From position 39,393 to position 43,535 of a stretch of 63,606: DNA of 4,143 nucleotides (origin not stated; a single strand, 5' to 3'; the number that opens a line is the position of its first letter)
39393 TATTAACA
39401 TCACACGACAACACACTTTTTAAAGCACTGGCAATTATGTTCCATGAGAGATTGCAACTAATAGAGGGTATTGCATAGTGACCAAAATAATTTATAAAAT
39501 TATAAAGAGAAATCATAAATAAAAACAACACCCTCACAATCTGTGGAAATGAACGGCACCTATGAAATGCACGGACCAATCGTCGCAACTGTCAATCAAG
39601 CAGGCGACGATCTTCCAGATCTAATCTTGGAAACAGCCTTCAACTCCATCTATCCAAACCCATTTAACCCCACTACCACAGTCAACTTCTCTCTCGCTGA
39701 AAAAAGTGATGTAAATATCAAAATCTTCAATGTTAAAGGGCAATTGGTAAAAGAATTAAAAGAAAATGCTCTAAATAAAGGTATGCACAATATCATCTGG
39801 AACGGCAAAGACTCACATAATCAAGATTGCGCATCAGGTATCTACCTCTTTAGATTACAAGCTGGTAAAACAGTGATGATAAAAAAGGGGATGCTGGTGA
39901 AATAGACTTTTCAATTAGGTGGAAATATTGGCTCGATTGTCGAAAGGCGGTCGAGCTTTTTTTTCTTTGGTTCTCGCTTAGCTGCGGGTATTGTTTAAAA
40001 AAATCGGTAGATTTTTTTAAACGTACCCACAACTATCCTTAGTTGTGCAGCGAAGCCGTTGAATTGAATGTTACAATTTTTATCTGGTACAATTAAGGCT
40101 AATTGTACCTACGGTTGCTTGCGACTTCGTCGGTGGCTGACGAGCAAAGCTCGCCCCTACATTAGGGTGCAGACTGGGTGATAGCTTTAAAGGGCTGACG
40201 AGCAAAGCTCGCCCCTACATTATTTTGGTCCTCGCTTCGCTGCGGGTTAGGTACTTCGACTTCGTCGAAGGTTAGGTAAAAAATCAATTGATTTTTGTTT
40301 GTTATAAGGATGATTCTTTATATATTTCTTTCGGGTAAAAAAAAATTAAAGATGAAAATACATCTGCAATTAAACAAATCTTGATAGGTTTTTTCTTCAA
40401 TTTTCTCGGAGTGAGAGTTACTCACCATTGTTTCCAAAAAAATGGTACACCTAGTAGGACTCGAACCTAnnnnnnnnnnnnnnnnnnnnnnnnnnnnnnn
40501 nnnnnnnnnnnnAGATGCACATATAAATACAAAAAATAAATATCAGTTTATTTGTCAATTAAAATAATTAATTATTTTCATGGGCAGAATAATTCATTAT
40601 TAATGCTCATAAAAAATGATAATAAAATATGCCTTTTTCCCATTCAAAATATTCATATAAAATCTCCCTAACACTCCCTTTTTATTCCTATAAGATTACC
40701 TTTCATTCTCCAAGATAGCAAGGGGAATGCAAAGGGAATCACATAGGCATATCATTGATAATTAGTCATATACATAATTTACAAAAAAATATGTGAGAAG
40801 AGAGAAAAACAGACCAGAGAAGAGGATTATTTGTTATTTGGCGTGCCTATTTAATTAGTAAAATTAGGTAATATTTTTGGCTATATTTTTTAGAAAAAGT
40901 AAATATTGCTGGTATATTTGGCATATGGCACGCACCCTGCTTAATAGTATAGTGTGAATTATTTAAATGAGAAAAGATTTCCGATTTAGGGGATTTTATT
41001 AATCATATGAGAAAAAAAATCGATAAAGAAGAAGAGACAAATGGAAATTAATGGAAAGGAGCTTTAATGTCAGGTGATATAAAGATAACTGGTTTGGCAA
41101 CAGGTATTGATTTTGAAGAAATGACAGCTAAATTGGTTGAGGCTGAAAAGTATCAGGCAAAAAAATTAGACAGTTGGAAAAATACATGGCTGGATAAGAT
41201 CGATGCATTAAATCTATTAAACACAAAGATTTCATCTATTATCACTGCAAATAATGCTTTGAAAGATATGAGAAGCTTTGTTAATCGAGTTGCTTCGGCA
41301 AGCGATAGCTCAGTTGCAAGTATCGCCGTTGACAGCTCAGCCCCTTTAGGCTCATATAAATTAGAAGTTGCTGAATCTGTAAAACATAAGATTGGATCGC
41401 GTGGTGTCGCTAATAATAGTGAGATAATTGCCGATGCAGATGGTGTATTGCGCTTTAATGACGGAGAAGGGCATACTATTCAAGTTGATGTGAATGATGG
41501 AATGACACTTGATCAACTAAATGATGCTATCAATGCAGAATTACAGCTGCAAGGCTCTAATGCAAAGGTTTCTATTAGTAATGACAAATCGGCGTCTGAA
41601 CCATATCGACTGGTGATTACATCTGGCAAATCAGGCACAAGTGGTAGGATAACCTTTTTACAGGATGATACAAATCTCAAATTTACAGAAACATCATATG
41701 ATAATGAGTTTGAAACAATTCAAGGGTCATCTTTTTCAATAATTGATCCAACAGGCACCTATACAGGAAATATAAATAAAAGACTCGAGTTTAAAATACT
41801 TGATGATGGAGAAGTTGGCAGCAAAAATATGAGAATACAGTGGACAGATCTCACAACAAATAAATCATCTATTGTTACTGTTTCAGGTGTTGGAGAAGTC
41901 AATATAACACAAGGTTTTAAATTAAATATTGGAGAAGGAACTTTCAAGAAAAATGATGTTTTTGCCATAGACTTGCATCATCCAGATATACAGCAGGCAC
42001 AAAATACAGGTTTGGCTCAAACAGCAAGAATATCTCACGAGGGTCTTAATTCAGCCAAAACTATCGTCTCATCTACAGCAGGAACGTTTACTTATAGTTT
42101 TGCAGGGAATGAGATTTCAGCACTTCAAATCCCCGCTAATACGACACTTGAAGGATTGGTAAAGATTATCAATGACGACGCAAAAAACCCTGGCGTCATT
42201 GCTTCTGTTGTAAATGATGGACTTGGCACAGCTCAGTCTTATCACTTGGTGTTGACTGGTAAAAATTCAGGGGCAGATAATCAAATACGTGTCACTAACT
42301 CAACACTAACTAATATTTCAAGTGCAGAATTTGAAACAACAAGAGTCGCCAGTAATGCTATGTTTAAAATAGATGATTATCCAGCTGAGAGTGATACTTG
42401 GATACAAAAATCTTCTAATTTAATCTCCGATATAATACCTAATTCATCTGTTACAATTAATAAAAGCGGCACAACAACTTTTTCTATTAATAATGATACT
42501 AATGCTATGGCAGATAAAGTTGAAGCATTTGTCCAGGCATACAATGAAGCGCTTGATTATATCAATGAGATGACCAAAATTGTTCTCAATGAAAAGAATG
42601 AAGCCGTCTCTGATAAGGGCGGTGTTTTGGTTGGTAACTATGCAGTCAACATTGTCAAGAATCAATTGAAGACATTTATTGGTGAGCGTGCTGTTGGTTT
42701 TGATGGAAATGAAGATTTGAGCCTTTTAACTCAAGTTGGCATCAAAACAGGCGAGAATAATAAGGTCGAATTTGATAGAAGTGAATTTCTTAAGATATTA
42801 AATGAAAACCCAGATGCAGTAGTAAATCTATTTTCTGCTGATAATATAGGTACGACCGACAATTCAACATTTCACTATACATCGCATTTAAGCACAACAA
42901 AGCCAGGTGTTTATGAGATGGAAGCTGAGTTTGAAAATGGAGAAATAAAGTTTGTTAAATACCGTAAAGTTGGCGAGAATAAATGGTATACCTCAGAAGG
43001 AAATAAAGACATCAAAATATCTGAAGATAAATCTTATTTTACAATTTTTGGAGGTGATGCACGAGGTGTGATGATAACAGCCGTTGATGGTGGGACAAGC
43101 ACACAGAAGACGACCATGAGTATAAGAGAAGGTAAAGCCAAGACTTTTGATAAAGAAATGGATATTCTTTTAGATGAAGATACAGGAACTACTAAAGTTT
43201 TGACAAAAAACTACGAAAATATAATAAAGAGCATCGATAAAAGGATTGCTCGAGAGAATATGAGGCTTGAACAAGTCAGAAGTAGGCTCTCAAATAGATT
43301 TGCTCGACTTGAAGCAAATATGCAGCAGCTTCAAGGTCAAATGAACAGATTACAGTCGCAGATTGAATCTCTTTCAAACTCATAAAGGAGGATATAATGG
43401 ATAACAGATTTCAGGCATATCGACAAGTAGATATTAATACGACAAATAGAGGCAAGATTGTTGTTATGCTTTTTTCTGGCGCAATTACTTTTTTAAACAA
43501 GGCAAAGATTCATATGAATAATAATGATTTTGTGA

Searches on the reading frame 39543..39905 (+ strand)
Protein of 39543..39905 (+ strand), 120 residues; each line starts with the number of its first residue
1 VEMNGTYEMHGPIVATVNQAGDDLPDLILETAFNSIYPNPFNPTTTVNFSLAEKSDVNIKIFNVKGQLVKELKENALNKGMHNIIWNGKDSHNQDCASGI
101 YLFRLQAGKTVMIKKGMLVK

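Call 12: search_protein_families(library=ncbifam, proteins=[window:39543-39905:+])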
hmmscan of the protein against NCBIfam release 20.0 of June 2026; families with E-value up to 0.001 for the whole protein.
window:39543-39905:+ (120 aa): 7 families
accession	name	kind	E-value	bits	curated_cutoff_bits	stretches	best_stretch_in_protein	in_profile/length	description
NF033707.1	T9SS_sortase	equivalog_domain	6.6e-12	43.9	420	1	35-107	1000-1077/1095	type IX secretion system sortase PorU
TIGR04183.1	Por_Secre_tail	domain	2.1e-11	43.6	23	1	36-115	1-68/72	T9SS type A sorting domain-containing protein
NF052323.1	T9SSA_dep_M6i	equivalog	1.6e-10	39.7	600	1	30-109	956-1028/1043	T9SS-dependent M6-like inactivated metalloprotease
NF052228.1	T9SS_PorZ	equivalog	2.5e-08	32.9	260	1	36-103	675-738/757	type IX secretion system anionic LPS delivery protein PorZ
NF005176.1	PRK06655.1-1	equivalog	5.5e-08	33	230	1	53-108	95-150/197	flagellar hook assembly protein FlgD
NF038113.1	T9SSA_dep_M36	equivalog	3.2e-07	28.9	885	1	33-115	792-865/869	T9SS-dependent M36 family metallopeptidase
NF009452.0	PRK12812.1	equivalog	3.7e-05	23.1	258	1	53-105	150-204/289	flagellar basal body rod modification protein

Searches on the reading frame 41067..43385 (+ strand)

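Call 12: search_protein_families(library=ncbifam, proteins=[window:41067-43385:+])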
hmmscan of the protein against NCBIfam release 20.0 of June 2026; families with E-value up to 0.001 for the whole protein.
window:41067-43385:+ (772 aa): 4 families
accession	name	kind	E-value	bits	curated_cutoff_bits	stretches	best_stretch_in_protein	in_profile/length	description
NF005955.1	PRK08032.1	equivalog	5.9e-39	134.3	387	2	315-594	101-384/465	flagellar filament capping protein FliD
NF009400.1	PRK12765.1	equivalog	3.3e-29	101.9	448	3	18-210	20-208/596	flagellar filament capping protein FliD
NF005188.0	PRK06664.1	equivalog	5e-24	84.6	469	2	427-593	389-570/661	flagellar hook-associated protein FliD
NF005833.0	PRK07737.1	equivalog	2.7e-19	69.6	444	2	5-209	3-214/501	flagellar hook-associated protein 2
